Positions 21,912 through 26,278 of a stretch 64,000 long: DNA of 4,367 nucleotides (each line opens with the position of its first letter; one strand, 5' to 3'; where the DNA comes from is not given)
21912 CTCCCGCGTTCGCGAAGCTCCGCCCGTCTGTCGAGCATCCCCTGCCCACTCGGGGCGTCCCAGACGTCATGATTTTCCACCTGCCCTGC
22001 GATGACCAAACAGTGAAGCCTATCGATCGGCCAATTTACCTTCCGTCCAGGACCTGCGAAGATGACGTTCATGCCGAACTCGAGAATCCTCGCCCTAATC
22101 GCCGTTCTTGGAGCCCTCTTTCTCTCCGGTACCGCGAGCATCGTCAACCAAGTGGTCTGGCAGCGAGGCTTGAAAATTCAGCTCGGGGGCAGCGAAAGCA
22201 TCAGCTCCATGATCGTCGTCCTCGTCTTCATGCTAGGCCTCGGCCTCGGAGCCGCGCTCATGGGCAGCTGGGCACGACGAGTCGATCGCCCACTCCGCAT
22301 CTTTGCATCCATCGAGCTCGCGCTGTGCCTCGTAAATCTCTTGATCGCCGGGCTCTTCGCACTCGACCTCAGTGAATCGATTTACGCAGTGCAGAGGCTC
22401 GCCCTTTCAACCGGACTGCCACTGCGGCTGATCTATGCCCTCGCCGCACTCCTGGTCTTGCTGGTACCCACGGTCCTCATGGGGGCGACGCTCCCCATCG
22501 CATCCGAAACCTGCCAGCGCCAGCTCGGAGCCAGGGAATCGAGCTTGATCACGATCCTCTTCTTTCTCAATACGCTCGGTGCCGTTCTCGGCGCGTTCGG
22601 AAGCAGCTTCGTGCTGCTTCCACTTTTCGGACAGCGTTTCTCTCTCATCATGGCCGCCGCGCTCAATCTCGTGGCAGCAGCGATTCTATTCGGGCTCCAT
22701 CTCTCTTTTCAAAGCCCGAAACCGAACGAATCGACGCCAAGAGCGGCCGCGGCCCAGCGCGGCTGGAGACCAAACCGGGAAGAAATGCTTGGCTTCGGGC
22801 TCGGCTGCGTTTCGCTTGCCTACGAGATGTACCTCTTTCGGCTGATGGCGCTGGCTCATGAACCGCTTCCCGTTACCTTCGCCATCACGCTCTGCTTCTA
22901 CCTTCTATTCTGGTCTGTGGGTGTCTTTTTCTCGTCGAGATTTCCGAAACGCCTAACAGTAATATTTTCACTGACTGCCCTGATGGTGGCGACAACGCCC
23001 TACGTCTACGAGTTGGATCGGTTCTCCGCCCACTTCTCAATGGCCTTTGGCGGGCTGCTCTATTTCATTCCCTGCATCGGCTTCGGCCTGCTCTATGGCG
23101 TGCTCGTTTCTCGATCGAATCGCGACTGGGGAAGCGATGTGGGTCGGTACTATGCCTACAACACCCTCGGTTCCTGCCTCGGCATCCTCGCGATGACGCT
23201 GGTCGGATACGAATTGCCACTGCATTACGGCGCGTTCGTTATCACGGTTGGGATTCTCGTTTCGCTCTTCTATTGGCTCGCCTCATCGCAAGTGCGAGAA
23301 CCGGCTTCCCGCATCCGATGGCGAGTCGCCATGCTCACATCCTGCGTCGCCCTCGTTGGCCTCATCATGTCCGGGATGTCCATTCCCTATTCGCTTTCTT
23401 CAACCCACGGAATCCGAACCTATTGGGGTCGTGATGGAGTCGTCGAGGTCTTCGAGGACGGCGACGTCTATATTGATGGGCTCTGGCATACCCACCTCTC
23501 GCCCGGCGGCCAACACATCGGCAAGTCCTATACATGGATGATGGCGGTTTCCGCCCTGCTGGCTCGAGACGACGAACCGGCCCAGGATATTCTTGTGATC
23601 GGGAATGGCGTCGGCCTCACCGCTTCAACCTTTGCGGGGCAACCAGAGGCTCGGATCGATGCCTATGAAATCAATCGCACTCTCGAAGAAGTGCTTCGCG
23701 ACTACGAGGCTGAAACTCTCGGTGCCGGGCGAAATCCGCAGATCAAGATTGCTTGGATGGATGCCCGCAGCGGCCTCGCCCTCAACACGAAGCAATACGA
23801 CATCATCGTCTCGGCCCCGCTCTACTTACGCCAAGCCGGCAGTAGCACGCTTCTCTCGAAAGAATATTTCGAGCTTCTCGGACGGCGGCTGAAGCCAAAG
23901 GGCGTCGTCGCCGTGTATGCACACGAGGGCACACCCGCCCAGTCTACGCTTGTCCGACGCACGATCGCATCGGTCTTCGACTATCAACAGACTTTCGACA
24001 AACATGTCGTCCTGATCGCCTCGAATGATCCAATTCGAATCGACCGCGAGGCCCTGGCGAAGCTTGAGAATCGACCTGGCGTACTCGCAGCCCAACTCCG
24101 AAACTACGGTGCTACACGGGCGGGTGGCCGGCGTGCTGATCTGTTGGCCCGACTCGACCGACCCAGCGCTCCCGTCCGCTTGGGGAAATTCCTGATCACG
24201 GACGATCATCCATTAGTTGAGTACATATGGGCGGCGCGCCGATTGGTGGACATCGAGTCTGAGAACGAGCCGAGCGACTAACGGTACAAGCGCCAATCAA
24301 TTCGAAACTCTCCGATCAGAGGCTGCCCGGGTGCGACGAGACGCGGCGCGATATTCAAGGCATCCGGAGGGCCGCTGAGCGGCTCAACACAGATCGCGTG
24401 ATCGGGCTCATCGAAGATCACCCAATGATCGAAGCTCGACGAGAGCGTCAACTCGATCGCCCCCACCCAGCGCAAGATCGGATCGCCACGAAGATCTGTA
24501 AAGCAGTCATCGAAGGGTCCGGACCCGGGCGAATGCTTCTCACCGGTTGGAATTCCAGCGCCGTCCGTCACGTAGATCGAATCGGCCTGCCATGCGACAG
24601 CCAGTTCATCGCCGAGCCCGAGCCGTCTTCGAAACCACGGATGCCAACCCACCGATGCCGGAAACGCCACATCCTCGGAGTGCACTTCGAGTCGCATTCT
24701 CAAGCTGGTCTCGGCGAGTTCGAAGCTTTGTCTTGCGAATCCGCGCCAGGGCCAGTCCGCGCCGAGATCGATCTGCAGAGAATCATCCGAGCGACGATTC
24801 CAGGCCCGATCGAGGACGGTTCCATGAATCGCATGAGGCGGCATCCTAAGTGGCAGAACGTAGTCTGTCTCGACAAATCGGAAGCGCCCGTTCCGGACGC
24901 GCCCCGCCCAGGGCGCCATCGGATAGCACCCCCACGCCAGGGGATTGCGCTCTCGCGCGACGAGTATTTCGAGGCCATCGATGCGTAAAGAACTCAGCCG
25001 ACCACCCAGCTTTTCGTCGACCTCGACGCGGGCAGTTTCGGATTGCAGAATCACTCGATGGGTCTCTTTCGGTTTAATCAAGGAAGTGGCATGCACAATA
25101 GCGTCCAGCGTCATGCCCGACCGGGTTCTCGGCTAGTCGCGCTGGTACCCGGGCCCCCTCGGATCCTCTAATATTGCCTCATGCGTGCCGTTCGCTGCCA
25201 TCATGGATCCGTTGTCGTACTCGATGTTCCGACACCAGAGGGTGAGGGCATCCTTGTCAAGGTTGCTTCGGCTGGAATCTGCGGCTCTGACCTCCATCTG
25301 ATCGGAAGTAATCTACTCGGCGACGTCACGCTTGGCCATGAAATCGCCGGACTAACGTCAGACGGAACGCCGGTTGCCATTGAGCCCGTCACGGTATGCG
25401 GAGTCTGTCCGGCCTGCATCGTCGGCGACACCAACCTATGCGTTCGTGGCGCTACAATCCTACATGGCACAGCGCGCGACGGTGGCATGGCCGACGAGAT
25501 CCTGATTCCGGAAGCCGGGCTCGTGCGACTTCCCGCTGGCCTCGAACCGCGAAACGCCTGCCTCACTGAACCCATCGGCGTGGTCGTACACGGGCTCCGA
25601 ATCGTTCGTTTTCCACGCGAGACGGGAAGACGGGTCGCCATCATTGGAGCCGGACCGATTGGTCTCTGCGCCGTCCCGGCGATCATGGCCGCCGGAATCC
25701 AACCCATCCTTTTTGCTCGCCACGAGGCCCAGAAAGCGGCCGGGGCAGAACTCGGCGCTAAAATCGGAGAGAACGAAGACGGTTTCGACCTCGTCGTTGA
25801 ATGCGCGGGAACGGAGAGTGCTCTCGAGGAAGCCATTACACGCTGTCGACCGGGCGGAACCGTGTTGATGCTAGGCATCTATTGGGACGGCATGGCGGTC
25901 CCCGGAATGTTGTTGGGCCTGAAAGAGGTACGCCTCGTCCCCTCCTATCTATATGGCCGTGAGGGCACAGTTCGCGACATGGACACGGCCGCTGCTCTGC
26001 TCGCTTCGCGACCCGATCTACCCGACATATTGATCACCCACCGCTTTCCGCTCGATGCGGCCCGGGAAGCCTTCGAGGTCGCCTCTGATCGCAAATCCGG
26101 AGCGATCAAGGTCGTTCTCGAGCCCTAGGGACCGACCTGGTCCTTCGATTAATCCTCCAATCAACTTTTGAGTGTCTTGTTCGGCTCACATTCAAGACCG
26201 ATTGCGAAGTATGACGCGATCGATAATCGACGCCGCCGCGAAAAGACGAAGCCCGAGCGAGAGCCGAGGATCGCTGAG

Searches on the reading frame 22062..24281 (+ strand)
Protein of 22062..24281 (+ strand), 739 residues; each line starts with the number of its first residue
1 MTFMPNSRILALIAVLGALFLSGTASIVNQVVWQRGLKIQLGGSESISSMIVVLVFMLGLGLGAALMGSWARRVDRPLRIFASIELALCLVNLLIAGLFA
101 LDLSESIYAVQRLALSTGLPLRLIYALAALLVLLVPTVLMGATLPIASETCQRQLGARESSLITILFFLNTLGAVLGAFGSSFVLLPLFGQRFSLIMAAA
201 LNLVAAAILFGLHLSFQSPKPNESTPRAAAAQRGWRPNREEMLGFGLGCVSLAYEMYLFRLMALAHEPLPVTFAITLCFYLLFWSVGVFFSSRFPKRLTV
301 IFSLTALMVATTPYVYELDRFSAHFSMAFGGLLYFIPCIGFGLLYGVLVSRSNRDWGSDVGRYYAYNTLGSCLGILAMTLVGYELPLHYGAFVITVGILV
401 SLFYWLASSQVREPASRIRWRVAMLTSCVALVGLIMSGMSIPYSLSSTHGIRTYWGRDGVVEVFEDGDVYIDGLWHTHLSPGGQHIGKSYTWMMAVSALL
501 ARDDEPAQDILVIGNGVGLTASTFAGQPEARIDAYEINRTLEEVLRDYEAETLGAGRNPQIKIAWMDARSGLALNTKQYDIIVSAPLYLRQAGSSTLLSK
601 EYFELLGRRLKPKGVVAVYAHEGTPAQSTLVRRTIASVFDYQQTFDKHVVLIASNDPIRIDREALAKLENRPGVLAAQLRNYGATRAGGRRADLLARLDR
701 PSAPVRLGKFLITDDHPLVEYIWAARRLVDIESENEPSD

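Call 24: search_protein_families(library=pfam, proteins=[window:22062-24281:+], max_evalue=0.001)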
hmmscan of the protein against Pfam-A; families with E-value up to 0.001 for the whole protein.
window:22062-24281:+ (739 aa): 2 families
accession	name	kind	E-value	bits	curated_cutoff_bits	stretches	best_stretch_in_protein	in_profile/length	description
PF01564.23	Spermine_synth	-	0.00027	21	22.9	1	490-647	4-158/186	Spermine/spermidine synthase domain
PF05175.20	MTS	-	0.00038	20.6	23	1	506-631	31-151/170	Methyltransferase small domain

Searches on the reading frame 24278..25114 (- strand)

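Call 49: search_protein_families(library=pfam, proteins=[window:24278-25114:-], max_evalue=0.01)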
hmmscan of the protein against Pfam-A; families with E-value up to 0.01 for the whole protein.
window:24278-25114:- (278 aa): 1 family
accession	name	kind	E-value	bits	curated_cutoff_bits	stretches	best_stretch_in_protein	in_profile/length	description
PF01263.26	Aldose_epim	-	3.9e-18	66.3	27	1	36-202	18-201/299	Aldose 1-epimerase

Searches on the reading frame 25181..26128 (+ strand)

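Call 25: search_protein_families(library=pfam, proteins=[window:25181-26128:+], max_evalue=0.001)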
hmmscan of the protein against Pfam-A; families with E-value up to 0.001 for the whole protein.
window:25181-26128:+ (315 aa): 4 families
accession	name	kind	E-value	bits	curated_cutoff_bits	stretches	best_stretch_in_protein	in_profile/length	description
PF16912.11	Glu_dehyd_C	-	2.3e-13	50.5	34.9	1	126-314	4-210/211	Glucose dehydrogenase C-terminus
PF08240.17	ADH_N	-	9.3e-13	48.8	23.5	1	24-118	5-103/104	Alcohol dehydrogenase GroES-like domain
PF00107.32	ADH_zinc_N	-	3e-12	47.1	31.8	1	159-269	1-122/129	Zinc-binding dehydrogenase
PF13602.12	ADH_zinc_N_2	-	4.6e-05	24.8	27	1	198-303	20-125/134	Zinc-binding dehydrogenase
